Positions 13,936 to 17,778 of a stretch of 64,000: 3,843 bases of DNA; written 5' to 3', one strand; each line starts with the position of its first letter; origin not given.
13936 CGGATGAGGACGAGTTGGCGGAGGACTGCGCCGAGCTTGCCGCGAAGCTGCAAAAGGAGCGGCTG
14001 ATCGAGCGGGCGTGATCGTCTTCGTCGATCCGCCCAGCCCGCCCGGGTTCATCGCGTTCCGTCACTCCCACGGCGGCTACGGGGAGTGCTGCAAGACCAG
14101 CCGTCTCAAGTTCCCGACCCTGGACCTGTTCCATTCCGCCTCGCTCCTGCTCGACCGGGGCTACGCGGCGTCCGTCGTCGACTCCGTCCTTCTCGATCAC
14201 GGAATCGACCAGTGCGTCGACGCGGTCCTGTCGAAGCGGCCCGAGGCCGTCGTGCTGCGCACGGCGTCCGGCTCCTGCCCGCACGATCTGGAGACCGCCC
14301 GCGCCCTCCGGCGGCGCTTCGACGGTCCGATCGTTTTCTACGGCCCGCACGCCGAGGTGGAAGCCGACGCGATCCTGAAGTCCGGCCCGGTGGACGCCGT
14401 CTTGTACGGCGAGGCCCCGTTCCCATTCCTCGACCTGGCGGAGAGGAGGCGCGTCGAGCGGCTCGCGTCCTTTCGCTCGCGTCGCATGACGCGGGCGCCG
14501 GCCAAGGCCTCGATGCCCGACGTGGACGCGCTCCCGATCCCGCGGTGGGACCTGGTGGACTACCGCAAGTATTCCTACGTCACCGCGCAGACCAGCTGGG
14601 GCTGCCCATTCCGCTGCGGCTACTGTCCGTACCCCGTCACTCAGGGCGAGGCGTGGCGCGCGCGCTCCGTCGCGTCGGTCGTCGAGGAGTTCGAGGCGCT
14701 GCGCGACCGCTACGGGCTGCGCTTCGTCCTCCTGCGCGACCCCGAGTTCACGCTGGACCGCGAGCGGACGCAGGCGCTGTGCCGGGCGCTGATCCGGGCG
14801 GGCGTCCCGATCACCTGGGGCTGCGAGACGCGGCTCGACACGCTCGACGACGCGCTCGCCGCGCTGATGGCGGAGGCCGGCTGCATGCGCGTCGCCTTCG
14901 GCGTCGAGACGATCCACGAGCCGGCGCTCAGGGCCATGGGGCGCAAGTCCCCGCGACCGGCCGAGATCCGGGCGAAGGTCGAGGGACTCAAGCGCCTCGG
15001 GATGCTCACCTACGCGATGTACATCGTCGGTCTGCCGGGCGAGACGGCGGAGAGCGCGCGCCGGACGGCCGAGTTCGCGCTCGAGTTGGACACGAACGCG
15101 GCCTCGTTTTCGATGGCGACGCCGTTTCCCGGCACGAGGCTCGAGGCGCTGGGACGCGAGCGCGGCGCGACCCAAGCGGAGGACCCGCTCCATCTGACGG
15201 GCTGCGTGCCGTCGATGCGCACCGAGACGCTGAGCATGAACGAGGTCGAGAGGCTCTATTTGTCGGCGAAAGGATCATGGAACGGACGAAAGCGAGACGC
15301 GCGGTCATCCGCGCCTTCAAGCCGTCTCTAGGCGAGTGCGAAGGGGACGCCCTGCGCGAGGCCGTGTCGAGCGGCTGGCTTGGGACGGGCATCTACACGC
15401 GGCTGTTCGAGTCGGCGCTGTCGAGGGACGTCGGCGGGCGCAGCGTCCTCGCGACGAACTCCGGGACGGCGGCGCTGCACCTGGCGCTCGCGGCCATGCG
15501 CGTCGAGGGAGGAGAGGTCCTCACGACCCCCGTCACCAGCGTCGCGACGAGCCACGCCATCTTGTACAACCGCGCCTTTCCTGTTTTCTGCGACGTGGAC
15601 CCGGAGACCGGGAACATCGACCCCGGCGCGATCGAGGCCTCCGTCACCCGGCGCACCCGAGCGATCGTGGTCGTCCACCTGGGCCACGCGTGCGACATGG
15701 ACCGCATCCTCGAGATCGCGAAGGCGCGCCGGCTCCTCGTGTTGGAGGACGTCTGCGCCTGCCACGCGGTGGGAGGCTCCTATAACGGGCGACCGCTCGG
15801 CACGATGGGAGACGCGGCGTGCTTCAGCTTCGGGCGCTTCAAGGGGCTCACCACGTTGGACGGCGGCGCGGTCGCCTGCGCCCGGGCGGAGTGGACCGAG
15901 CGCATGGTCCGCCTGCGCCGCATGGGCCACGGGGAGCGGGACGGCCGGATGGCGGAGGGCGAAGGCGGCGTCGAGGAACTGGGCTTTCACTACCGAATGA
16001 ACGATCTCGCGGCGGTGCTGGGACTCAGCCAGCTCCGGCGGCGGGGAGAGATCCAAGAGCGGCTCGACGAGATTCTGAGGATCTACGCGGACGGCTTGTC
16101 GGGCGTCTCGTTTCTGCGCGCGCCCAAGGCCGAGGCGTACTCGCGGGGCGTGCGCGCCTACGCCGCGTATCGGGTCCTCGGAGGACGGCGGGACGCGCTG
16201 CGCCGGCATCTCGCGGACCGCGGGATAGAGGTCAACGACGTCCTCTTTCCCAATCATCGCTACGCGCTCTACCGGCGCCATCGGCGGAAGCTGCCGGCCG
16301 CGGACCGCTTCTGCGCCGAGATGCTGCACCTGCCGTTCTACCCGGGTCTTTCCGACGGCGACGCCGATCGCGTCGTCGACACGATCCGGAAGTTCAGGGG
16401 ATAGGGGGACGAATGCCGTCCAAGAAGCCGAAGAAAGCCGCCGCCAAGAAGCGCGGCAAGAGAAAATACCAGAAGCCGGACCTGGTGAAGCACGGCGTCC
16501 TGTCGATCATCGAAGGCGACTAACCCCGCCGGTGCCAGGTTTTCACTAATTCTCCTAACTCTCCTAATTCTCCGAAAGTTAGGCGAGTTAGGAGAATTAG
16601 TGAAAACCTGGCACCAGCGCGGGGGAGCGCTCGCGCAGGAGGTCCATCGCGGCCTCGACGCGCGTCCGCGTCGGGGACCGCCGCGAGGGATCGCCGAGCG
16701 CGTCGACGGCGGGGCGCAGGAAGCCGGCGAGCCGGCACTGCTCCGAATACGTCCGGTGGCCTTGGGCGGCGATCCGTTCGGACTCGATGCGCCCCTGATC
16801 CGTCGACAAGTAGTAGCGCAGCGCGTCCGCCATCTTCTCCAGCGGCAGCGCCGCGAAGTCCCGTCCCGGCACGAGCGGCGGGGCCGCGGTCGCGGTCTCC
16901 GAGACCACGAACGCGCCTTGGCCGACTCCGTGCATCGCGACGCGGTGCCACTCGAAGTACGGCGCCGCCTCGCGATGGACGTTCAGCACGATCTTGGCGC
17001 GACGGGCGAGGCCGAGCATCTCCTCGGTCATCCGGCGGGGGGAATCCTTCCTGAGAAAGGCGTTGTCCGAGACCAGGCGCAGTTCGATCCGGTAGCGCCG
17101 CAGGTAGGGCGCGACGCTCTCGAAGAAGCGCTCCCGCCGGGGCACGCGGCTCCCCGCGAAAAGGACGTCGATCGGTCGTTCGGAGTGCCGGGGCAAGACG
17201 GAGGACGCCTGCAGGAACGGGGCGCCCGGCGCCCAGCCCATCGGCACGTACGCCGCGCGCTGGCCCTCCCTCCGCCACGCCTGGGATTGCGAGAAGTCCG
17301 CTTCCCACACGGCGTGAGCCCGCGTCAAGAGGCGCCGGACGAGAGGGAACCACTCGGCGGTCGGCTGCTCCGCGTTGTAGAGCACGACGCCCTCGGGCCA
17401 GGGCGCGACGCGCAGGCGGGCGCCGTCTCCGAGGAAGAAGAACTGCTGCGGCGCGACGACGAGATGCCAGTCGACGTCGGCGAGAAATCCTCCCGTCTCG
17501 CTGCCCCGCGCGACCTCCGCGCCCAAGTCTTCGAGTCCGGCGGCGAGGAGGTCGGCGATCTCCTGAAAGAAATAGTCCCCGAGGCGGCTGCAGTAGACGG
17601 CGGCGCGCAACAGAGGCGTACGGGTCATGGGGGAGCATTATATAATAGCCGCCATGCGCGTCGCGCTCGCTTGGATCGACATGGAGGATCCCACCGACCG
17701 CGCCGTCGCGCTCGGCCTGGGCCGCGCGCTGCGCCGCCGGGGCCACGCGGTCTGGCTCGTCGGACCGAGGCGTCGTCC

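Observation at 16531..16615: Family of 85-bp low-GC perfect palindromes (three copies in the window), MITE/REP-like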

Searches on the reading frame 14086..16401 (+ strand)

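Call 17: search_protein_families(library=pfam, proteins=[window:14086-16401:+])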
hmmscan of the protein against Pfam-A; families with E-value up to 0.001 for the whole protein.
window:14086-16401:+ (772 aa): 2 families
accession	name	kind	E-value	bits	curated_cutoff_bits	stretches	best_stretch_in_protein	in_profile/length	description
PF01041.23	DegT_DnrJ_EryC1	-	4.8e-85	286.4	19.8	1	416-768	4-360/360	DegT/DnrJ/EryC1/StrS aminotransferase family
PF01053.26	Cys_Met_Meta_PP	-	0.0004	19.5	27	1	440-614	56-230/381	Cys/Met metabolism PLP-dependent enzyme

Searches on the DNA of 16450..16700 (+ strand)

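Call 57: search_dna_similar(query=window:16525-16621:+, collection=plasmids, mode=distant, max_evalue=10, max_rows=15)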
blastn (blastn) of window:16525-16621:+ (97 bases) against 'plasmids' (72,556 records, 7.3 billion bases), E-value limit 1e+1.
Records with a match: 8; places in all: 8; records where one place covers at least 80% of the query: 0.
Best place of each record, by identity: 90-95% 4; 80-90% 4.
By first word of the organism name: Bacillus 3; Clostridium 2; Nostoc 1; Enterobacter 1; Enterococcus 1.
By predicted mobility (MOB-suite, as given by PLSDB): non-mobilizable 7; conjugative 1.
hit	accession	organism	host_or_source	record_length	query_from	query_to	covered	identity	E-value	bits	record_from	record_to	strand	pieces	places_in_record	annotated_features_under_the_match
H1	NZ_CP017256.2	Clostridium taeniosporum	microbial cells,Lake Mainaki silt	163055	16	47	33%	88.2%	3e+0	38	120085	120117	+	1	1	ahpC: alkyl hydroperoxide reductase subunit C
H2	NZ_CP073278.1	Clostridium butyricum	Homo sapiens,cell culture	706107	16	47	33%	88.2%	3e+0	38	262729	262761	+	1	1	ahpC: alkyl hydroperoxide reductase subunit C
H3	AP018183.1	Nostoc carneum NIES-2107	-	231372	26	54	30%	89.7%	1e+1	37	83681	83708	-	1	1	diguanylate cyclase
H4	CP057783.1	Enterobacter sp. RHB15-C17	culture,Pooled sheep faecal samples ...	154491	70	97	29%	89.3%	3e+0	38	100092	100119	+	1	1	type VI secretion protein VasK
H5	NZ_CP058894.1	Enterococcus faecium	Homo sapiens,whole organism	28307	31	56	27%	92.6%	3e+0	37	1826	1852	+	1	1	none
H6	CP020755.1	Bacillus thuringiensis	Single cell,Tissue, animal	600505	24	47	25%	91.7%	1e+1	36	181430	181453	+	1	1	acetylesterase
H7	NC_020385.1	Bacillus thuringiensis serovar thuringiensis str. IS5056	-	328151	24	47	25%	91.7%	1e+1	36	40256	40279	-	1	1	alpha/beta hydrolase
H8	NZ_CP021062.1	Bacillus thuringiensis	Environment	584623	24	47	25%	91.7%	1e+1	36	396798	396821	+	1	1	alpha/beta hydrolase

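Call 58: search_dna_similar(query=window:16525-16621:+, collection=phages, mode=distant, max_evalue=10, max_rows=15)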
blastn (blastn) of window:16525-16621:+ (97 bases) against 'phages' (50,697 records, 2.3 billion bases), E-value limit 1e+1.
No match.
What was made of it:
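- On MITE: Only chance-level hits came from plasmids, none from phages (calls 57, 58).
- Closest known: Bacterial MITEs such as Correia elements, RUP, BOX and ERIC. Different: No parent IS with matching ends was found (calls 57, 58).
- No IS with matching ends was found in the plasmid or phage collections (calls 57, 58).
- Tried and rejected: blastn against plasmids and phages, looking for a parent IS, gave only chance-level hits (calls 57, 58).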

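Call 59: search_rna_families(source=window, start=16450, end=16700, threshold=evalue, max_evalue=10)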
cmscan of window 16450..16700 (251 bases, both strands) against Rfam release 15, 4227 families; matches with E-value up to 10: 10.
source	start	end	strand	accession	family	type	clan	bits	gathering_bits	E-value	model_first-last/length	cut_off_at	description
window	16528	16618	-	RF03888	mir-3160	Gene; miRNA;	-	51.5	80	3.7e-08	1-83/83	no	mir-3160 microRNA precursor family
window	16531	16615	+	RF03313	mir-1468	Gene; miRNA;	-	43.7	95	8.7e-08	1-86/86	no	mir-1468 microRNA precursor family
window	16510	16633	+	RF04079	MIR161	Gene; miRNA;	-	34.2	90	5.6e-06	1-136/136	no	MIR161 microRNA precursor family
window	16539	16607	-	RF01897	mir-188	Gene; miRNA;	-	19.3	72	0.2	1-84/84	no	mir-188 microRNA precursor family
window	16542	16604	-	RF02266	XIST_intron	Gene; lncRNA;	-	15.9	70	2.9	1-68/68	no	XIST 3' intron conserved motif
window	16536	16610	+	RF02266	XIST_intron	Gene; lncRNA;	-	15.6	70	3.4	1-68/68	no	XIST 3' intron conserved motif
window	16511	16613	+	RF01984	ZEB2_AS1_1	Gene; lncRNA;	-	15.4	80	1.9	34-128/128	no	ZEB2 antisense RNA 1 conserved region 1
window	16513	16614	-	RF01650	ceN68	Gene; snRNA; snoRNA; HACA-box;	-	12.8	80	9.2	1-121/121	no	Caenorhabditis snoRNA ceN48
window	16499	16516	+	RF01832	ROSE_2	Cis-reg; thermoregulator;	-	12.7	65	5.3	14-31/73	no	Repression of heat shock gene expression (ROSE) element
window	16463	16489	+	RF02248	Six3os1_3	Gene; lncRNA;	-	9.6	40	3.6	49-75/75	no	Six3os1 conserved region 3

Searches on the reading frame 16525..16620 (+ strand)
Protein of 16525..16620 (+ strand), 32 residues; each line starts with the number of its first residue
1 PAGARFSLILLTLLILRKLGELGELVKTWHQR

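Call 73: search_protein_representatives(protein=window:16525-16620:+)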
Query: 32 residues. Proteins with E-value up to 0.001 (for the whole library): 1; up to 1e-10: 0; up to 1e-30: 0. The best 1 are listed.
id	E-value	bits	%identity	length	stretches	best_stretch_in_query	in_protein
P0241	7.4e-06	40.7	40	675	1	11-30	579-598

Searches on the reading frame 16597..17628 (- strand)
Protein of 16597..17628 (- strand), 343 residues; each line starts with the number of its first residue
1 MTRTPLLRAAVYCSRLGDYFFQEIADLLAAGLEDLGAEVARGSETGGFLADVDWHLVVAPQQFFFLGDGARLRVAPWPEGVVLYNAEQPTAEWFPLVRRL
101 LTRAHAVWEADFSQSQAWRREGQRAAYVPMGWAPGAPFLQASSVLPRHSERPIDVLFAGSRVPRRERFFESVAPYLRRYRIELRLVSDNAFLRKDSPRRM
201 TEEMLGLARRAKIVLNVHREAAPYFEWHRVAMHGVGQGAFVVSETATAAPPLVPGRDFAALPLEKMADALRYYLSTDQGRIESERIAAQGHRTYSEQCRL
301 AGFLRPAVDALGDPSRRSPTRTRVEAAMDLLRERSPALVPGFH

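Call 17: search_protein_families(library=pfam, proteins=[window:16600-17628:-])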
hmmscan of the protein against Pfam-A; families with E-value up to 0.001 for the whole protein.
window:16600-17628:- (343 aa): 1 family
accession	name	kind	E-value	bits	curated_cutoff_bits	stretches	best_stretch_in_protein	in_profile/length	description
PF13524.12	Glyco_trans_1_2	-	2.8e-07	31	25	1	166-295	3-130/144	Glycosyl transferase-like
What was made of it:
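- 16597..17628 (-): Glycosyltransferase-like ORF (343 aa). Its last codons (L)VPGFH and its TAA stop are encoded by c1. Pfam Glyco_trans_1_2 (call 17).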

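Call 45: find_encoding_contigs(protein=window:16597-17628:-, flank=10000, max_places=10)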
Protein window:16597-17628:- (343 aa): no gene with exactly this product is on record in the collection.

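Call 82: search_protein_families(library=ncbifam, proteins=[window:16600-17628:-], max_evalue=0.01)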
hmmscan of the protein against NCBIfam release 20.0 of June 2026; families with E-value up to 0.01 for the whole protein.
window:16600-17628:- (343 aa): 0 families
